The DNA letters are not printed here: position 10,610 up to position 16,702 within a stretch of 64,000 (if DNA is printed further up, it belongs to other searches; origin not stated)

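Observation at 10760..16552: PolC is about 490 aa longer than canonical PolC because of at least five in-frame insertions that do not look like inteins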

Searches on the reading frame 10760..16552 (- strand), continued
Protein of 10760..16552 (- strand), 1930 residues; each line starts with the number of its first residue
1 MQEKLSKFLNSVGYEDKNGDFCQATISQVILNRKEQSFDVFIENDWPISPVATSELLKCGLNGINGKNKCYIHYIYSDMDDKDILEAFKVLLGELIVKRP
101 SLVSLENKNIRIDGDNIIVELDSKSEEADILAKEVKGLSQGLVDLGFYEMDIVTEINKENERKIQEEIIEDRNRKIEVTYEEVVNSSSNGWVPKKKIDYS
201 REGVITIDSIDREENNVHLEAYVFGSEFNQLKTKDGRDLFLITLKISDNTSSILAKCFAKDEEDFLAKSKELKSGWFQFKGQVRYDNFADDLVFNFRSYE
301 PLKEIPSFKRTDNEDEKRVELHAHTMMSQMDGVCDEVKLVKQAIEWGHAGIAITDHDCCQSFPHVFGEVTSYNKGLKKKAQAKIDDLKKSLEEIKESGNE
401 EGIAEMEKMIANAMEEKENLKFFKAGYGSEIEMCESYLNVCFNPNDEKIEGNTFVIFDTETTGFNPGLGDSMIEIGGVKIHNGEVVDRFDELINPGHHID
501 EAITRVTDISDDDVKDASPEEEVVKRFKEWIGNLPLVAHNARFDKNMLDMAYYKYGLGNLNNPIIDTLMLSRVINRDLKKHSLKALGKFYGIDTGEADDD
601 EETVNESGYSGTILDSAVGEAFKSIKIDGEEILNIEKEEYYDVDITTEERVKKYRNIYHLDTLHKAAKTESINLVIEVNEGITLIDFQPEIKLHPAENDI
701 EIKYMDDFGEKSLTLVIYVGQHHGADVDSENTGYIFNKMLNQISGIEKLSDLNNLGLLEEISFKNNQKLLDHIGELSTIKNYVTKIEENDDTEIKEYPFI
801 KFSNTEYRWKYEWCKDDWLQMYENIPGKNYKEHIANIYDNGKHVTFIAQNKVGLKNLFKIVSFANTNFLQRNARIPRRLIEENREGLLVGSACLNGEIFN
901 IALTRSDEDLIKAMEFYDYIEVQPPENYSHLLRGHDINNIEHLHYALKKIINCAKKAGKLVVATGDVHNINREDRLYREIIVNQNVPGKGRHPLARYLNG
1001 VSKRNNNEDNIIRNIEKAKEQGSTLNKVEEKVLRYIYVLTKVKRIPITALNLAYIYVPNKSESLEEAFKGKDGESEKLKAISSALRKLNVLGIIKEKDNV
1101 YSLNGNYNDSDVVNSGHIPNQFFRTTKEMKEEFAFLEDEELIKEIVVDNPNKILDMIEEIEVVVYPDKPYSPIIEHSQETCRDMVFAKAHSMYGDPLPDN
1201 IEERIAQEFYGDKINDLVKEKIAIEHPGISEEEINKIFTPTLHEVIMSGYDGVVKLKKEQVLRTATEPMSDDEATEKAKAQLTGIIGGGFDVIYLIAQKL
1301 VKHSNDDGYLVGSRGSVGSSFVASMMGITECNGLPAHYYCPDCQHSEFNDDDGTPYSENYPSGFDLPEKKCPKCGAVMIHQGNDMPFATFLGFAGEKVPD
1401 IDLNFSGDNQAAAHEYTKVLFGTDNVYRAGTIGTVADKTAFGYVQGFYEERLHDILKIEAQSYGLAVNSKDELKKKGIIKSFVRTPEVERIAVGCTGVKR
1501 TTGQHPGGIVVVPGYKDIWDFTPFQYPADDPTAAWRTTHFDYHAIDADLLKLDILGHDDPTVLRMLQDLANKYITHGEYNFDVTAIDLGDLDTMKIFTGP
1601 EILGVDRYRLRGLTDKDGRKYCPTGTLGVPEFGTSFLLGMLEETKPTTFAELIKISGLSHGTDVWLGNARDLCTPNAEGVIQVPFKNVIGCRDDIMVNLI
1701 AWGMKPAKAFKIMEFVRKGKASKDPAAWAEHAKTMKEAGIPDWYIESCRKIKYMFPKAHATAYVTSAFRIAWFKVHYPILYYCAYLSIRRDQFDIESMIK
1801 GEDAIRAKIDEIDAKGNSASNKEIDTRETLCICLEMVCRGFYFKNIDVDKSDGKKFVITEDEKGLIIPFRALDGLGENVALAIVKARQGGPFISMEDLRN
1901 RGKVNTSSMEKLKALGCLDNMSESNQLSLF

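Call 5: find_homologous_proteins(query=window:10760-16552:-, max_evalue=1e-20)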
Query window:10760-16552:- (1930 aa): 4089 proteins with E <= 1e-20 among 8000 candidates; the best 120 are listed.
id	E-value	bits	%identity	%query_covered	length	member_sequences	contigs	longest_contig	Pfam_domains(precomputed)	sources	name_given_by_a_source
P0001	0.0e+0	4444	100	100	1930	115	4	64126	PF00929.32,PF02811.27,PF14579.13,PF17657.7,PF07733.19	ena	-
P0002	0.0e+0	4029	89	100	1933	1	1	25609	PF00929.32,PF02811.27,PF14579.13,PF17657.7,PF07733.19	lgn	-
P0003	0.0e+0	4028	89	100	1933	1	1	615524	PF00929.32,PF02811.27,PF14579.13,PF17657.7,PF07733.19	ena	-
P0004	0.0e+0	4028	89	100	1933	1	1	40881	PF00929.32,PF02811.27,PF14579.13,PF17657.7,PF07733.19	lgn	-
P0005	0.0e+0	4017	89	100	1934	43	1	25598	PF00929.32,PF02811.27,PF14579.13,PF17657.7,PF07733.19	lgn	-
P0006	0.0e+0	3750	83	100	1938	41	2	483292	PF00929.32,PF02811.27,PF14579.13,PF17657.7,PF07733.19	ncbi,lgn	-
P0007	0.0e+0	3715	82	100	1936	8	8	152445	PF00929.32,PF02811.27,PF14579.13,PF17657.7,PF07733.19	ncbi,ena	-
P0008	0.0e+0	3709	82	100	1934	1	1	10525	PF00929.32,PF02811.27,PF14579.13,PF17657.7,PF07733.19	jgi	-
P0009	0.0e+0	3708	83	100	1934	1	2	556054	PF00929.32,PF02811.27,PF14579.13,PF17657.7,PF07733.19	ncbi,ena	-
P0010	0.0e+0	3707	82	100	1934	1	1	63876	PF00929.32,PF02811.27,PF14579.13,PF17657.7,PF07733.19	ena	-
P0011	0.0e+0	3700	82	100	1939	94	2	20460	PF00929.32,PF02811.27,PF14579.13,PF17657.7,PF07733.19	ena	-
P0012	0.0e+0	3687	82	100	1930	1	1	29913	PF00929.32,PF02811.27,PF14579.13,PF17657.7,PF07733.19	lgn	-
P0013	0.0e+0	3663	82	100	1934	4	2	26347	PF00929.32,PF02811.27,PF14579.13,PF17657.7,PF07733.19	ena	-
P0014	0.0e+0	3659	81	100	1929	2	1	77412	PF00929.32,PF02811.27,PF14579.13,PF17657.7,PF07733.19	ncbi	-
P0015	0.0e+0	3651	81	100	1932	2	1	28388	PF00929.32,PF02811.27,PF14579.13,PF17657.7,PF07733.19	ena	-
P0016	0.0e+0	3651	81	100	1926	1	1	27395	PF00929.32,PF02811.27,PF14579.13,PF17657.7,PF07733.19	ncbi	-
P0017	0.0e+0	3641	81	100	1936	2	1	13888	PF00929.32,PF02811.27,PF14579.13,PF17657.7,PF07733.19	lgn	-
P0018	0.0e+0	3640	81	100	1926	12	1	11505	PF00929.32,PF02811.27,PF14579.13,PF17657.7,PF07733.19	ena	-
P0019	0.0e+0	3639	81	100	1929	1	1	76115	PF00929.32,PF02811.27,PF14579.13,PF17657.7,PF07733.19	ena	-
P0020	0.0e+0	3639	81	100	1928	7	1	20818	PF00929.32,PF02811.27,PF14579.13,PF17657.7,PF07733.19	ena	-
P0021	0.0e+0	3634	81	100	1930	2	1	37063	PF00929.32,PF02811.27,PF14579.13,PF17657.7,PF07733.19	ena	-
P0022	0.0e+0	3626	81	100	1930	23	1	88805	PF00929.32,PF02811.27,PF14579.13,PF17657.7,PF07733.19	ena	-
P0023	0.0e+0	3625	80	100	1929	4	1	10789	PF00929.32,PF02811.27,PF14579.13,PF17657.7,PF07733.19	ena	-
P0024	0.0e+0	3623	80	100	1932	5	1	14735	PF00929.32,PF02811.27,PF14579.13,PF17657.7,PF07733.19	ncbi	-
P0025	0.0e+0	3623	81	100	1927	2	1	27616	PF00929.32,PF02811.27,PF14579.13,PF17657.7,PF07733.19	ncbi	-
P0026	0.0e+0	3619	80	100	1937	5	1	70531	PF00929.32,PF12836.14,PF02811.27,PF14579.13,PF17657.7,PF07733.19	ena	-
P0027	0.0e+0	3612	81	100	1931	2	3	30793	PF00929.32,PF02811.27,PF14579.13,PF17657.7,PF07733.19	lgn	-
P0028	0.0e+0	3591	80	100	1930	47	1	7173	PF00929.32,PF12836.14,PF02811.27,PF14579.13,PF17657.7,PF07733.19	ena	-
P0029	0.0e+0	3589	80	100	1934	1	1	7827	PF00929.32,PF02811.27,PF14579.13,PF14480.12,PF17657.7,PF07733.19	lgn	-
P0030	0.0e+0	3584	80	100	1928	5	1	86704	PF00929.32,PF12836.14,PF02811.27,PF14579.13,PF17657.7,PF07733.19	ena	-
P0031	0.0e+0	3581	79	100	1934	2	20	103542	PF00929.32,PF02811.27,PF14579.13,PF17657.7,PF07733.19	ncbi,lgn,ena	-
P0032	0.0e+0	3573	79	100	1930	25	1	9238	PF00929.32,PF02811.27,PF14579.13,PF17657.7,PF07733.19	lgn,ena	-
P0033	0.0e+0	3565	79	100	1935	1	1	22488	PF00929.32,PF02811.27,PF14579.13,PF17657.7,PF07733.19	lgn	-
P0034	0.0e+0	3561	80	100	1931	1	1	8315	PF00929.32,PF02811.27,PF14579.13,PF17657.7,PF07733.19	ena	-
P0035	0.0e+0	3557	80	100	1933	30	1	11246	PF00929.32,PF02811.27,PF14579.13,PF17657.7,PF07733.19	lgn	-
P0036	0.0e+0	3536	78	100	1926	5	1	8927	PF00929.32,PF12836.14,PF02811.27,PF14579.13,PF17657.7,PF07733.19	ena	-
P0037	0.0e+0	3526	79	100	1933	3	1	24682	PF00929.32,PF02811.27,PF14579.13,PF17657.7,PF07733.19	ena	-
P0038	0.0e+0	3510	79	100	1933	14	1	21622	PF00929.32,PF02811.27,PF14579.13,PF17657.7,PF07733.19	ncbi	-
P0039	0.0e+0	3508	78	100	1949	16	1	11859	PF00929.32,PF02811.27,PF14579.13,PF17657.7,PF07733.19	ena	-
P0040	0.0e+0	3505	79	100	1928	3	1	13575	PF00929.32,PF02811.27,PF14579.13,PF17657.7,PF07733.19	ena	-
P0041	0.0e+0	3504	79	100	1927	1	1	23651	PF00929.32,PF02811.27,PF14579.13,PF17657.7,PF07733.19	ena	-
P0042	0.0e+0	3494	79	100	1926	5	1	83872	PF00929.32,PF02811.27,PF14579.13,PF17657.7,PF07733.19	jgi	-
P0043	0.0e+0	3494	79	100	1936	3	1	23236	PF00929.32,PF02811.27,PF14579.13,PF17657.7,PF07733.19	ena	-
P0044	0.0e+0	3484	79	100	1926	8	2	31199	PF00929.32,PF02811.27,PF14579.13,PF17657.7,PF07733.19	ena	-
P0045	0.0e+0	3478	78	100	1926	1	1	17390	PF00929.32,PF02811.27,PF14579.13,PF17657.7,PF07733.19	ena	-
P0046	0.0e+0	3466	78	100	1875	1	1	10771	PF00929.32,PF02811.27,PF14579.13,PF17657.7,PF07733.19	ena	-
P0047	0.0e+0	3460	78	100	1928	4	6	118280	PF00929.32,PF02811.27,PF14579.13,PF14480.12,PF17657.7,PF07733.19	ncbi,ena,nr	ncbi:MAG: PolC-type DNA polymerase III [Bacilli bacterium]|nr:PolC-type DNA polymerase III [Bacilli 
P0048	0.0e+0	3447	78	100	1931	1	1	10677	PF00929.32,PF02811.27,PF14579.13,PF17657.7,PF07733.19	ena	-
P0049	0.0e+0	3438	77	100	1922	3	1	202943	PF00929.32,PF02811.27,PF14579.13,PF17657.7,PF07733.19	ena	-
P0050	0.0e+0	3380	76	100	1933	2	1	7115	PF00929.32,PF02811.27,PF14579.13,PF17657.7,PF07733.19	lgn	-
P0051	0.0e+0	3373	76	100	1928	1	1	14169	PF00929.32,PF02811.27,PF14579.13,PF17657.7,PF07733.19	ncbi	-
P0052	0.0e+0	3358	76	100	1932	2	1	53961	PF00929.32,PF02811.27,PF14579.13,PF17657.7,PF07733.19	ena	-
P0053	0.0e+0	3323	75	100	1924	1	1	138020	PF00929.32,PF02811.27,PF14579.13,PF17657.7,PF07733.19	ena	-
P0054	0.0e+0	3229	73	100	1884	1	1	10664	PF00929.32,PF02811.27,PF14579.13,PF17657.7,PF07733.19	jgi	-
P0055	0.0e+0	3218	73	100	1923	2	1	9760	PF00929.32,PF02811.27,PF14579.13,PF17657.7,PF07733.19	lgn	-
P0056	0.0e+0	3185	72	100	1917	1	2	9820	PF00929.32,PF02811.27,PF14579.13,PF17657.7,PF07733.19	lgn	-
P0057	0.0e+0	3184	72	100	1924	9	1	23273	PF00929.32,PF02811.27,PF14579.13,PF17657.7,PF07733.19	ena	-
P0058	0.0e+0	3173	72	100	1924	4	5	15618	PF00929.32,PF02811.27,PF14579.13,PF14480.12,PF17657.7,PF07733.19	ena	-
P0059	0.0e+0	3167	80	88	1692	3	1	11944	PF00929.32,PF02811.27,PF14579.13,PF17657.7,PF07733.19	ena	-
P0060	0.0e+0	2995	69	100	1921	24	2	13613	PF00929.32,PF02811.27,PF14579.13,PF17657.7,PF07733.19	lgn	-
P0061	0.0e+0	2984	69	100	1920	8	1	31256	PF00929.32,PF02811.27,PF14579.13,PF17657.7,PF07733.19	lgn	-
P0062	0.0e+0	2976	68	100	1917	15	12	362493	PF00929.32,PF02811.27,PF14579.13,PF17657.7,PF07733.19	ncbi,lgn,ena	-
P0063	0.0e+0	2965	68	100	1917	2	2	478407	PF00929.32,PF02811.27,PF14579.13,PF14480.12,PF17657.7,PF07733.19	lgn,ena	-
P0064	0.0e+0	2958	68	100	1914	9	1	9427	PF00929.32,PF02811.27,PF14579.13,PF17657.7,PF07733.19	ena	-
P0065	0.0e+0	2953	68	100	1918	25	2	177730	PF00929.32,PF02811.27,PF14579.13,PF17657.7,PF07733.19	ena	-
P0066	0.0e+0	2947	68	100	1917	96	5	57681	PF00929.32,PF02811.27,PF14579.13,PF17657.7,PF07733.19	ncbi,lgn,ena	-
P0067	0.0e+0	2942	68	100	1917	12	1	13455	PF00929.32,PF02811.27,PF14579.13,PF17657.7,PF07733.19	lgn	-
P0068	0.0e+0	2936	68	100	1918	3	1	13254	PF00929.32,PF02811.27,PF14579.13,PF14480.12,PF17657.7,PF07733.19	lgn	-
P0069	0.0e+0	2936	67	100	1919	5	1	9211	PF00929.32,PF02811.27,PF14579.13,PF17657.7,PF07733.19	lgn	-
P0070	0.0e+0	2930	68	100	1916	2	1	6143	PF00929.32,PF02811.27,PF14579.13,PF17657.7,PF07733.19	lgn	-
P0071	0.0e+0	2930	68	100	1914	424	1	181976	PF00929.32,PF02811.27,PF14579.13,PF17657.7,PF07733.19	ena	-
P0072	0.0e+0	2929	67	100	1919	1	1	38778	PF00929.32,PF02811.27,PF14579.13,PF14480.12,PF17657.7,PF07733.19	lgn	-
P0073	0.0e+0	2924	67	100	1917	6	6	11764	PF00929.32,PF02811.27,PF14579.13,PF17657.7,PF07733.19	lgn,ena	-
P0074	0.0e+0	2924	68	100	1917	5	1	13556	PF00929.32,PF02811.27,PF14579.13,PF17657.7,PF07733.19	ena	-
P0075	0.0e+0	2923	68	100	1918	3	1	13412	PF00929.32,PF02811.27,PF14579.13,PF17657.7,PF07733.19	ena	-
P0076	0.0e+0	2920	67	100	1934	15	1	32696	PF00929.32,PF02811.27,PF14579.13,PF17657.7,PF07733.19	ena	-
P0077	0.0e+0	2914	67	100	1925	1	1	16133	PF00929.32,PF02811.27,PF14579.13,PF14480.12,PF17657.7,PF07733.19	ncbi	-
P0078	0.0e+0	2912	68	100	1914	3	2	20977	PF00929.32,PF02811.27,PF14579.13,PF17657.7,PF07733.19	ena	-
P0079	0.0e+0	2908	67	100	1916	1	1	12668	PF00929.32,PF02811.27,PF14579.13,PF17657.7,PF07733.19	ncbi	-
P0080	0.0e+0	2887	67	100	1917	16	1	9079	PF00929.32,PF02811.27,PF14579.13,PF11490.14,PF17657.7,PF07733.19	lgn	-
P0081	0.0e+0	2887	67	100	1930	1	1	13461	PF00929.32,PF02811.27,PF14579.13,PF14480.12,PF17657.7,PF07733.19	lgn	-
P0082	0.0e+0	2885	67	100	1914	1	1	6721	PF00929.32,PF02811.27,PF14579.13,PF17657.7,PF07733.19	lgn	-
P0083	0.0e+0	2877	67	100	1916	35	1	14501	PF00929.32,PF02811.27,PF14579.13,PF17657.7,PF07733.19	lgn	-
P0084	0.0e+0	2872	67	100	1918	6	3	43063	PF00929.32,PF02811.27,PF14579.13,PF17657.7,PF07733.19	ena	-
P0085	0.0e+0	2828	66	100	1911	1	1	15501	PF00929.32,PF02811.27,PF14579.13,PF14480.12,PF17657.7,PF07733.19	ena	-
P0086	0.0e+0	2817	65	100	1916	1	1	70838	PF00929.32,PF02811.27,PF14579.13,PF17657.7,PF07733.19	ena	-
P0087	0.0e+0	2798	65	100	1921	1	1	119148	PF00929.32,PF02811.27,PF14579.13,PF17657.7,PF07733.19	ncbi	-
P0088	0.0e+0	2795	65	100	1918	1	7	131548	PF00929.32,PF02811.27,PF14579.13,PF17657.7,PF07733.19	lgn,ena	-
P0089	0.0e+0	2782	65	100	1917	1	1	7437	PF00929.32,PF02811.27,PF14579.13,PF17657.7,PF07733.19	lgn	-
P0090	0.0e+0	2737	68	93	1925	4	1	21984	PF00929.32,PF02811.27,PF14579.13,PF17657.7,PF07733.19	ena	-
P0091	0.0e+0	2713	64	100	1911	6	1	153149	PF00929.32,PF02811.27,PF14579.13,PF17657.7,PF07733.19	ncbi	-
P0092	0.0e+0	2684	67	96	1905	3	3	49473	PF00929.32,PF02811.27,PF14579.13,PF14480.12,PF01336.32,PF11490.14,PF17657.7,PF07733.19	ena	-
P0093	0.0e+0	2683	64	100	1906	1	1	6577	PF00929.32,PF02811.27,PF14579.13,PF17657.7,PF07733.19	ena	-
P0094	0.0e+0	2680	63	100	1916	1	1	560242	PF00929.32,PF02811.27,PF14579.13,PF17657.7,PF07733.19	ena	-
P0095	0.0e+0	2671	63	100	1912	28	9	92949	PF00929.32,PF02811.27,PF14579.13,PF17657.7,PF07733.19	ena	-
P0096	0.0e+0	2665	63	100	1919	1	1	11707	PF00929.32,PF02811.27,PF14579.13,PF14480.12,PF17657.7,PF07733.19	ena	-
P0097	0.0e+0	2651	62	100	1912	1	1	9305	PF00929.32,PF02811.27,PF14579.13,PF14480.12,PF17657.7,PF07733.19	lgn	-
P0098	0.0e+0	2638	62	100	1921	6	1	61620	PF00929.32,PF02811.27,PF14579.13,PF17657.7,PF07733.19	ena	-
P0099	0.0e+0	2619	65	96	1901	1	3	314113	PF00929.32,PF02811.27,PF14579.13,PF14480.12,PF01336.32,PF17657.7,PF07733.19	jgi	-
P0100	0.0e+0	2617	61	100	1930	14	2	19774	PF00929.32,PF02811.27,PF14579.13,PF17657.7,PF07733.19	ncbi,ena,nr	ncbi:MAG TPA: PolC-type DNA polymerase III [Bacilli bacterium]|nr:PolC-type DNA polymerase III [Baci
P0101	0.0e+0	2615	63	100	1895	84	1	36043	PF00929.32,PF02811.27,PF14579.13,PF14480.12,PF01336.32,PF17657.7,PF07733.19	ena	-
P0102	0.0e+0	2613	62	100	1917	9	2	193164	PF00929.32,PF02811.27,PF14579.13,PF14480.12,PF17657.7,PF07733.19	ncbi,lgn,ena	-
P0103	0.0e+0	2610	61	100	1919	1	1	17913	PF00929.32,PF02811.27,PF14579.13,PF17657.7,PF07733.19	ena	-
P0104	0.0e+0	2598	61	100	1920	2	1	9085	PF00929.32,PF02811.27,PF14579.13,PF17657.7,PF07733.19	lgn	-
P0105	0.0e+0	2596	62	100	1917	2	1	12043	PF00929.32,PF02811.27,PF14579.13,PF14480.12,PF17657.7,PF07733.19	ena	-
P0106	0.0e+0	2596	62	100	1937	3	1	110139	PF00929.32,PF02811.27,PF14579.13,PF14480.12,PF17657.7,PF07733.19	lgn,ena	-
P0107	0.0e+0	2590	62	100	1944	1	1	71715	PF00929.32,PF02811.27,PF14579.13,PF14480.12,PF17657.7,PF07733.19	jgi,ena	-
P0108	0.0e+0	2588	62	100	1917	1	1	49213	PF00929.32,PF02811.27,PF14579.13,PF14480.12,PF17657.7,PF07733.19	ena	-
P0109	0.0e+0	2569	61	100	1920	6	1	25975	PF00929.32,PF02811.27,PF14579.13,PF17657.7,PF07733.19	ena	-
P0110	0.0e+0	2564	62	100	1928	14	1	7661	PF00929.32,PF02811.27,PF14579.13,PF14480.12,PF17657.7,PF07733.19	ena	-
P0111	0.0e+0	2559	61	100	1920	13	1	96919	PF00929.32,PF02811.27,PF14579.13,PF17657.7,PF07733.19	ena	-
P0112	0.0e+0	2551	62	100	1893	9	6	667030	PF00929.32,PF02811.27,PF14579.13,PF14480.12,PF01336.32,PF17657.7,PF07733.19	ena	-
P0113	0.0e+0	2543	61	100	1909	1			PF00929.32,PF02811.27,PF14579.13,PF14480.12,PF17657.7,PF07733.19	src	-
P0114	0.0e+0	2541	62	100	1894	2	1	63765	PF00929.32,PF02811.27,PF14579.13,PF14480.12,PF01336.32,PF17657.7,PF07733.19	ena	-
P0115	0.0e+0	2538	61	100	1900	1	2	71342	PF00929.32,PF02811.27,PF14579.13,PF14480.12,PF01336.32,PF17657.7,PF07733.19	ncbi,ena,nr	ncbi:MAG: PolC-type DNA polymerase III [Bacilli bacterium]|nr:PolC-type DNA polymerase III [Bacilli 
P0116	0.0e+0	2533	61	100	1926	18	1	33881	PF00929.32,PF02811.27,PF14579.13,PF14480.12,PF17657.7,PF07733.19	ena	-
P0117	0.0e+0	2496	61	100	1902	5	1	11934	PF00929.32,PF02811.27,PF14579.13,PF14480.12,PF01336.32,PF11490.14,PF17657.7,PF07733.19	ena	-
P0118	0.0e+0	2494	61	99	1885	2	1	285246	PF00929.32,PF02811.27,PF14579.13,PF14480.12,PF01336.32,PF17657.7,PF07733.19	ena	-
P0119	0.0e+0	2477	61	100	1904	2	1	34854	PF00929.32,PF02811.27,PF14579.13,PF14480.12,PF17657.7,PF07733.19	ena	-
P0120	0.0e+0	2432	60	100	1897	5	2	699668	PF00929.32,PF02811.27,PF14579.13,PF14480.12,PF01336.32,PF17657.7,PF07733.19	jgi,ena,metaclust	metaclust:\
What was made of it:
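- The exact protein is seen on 4 contigs, in a cluster of 115 member sequences (call 5).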
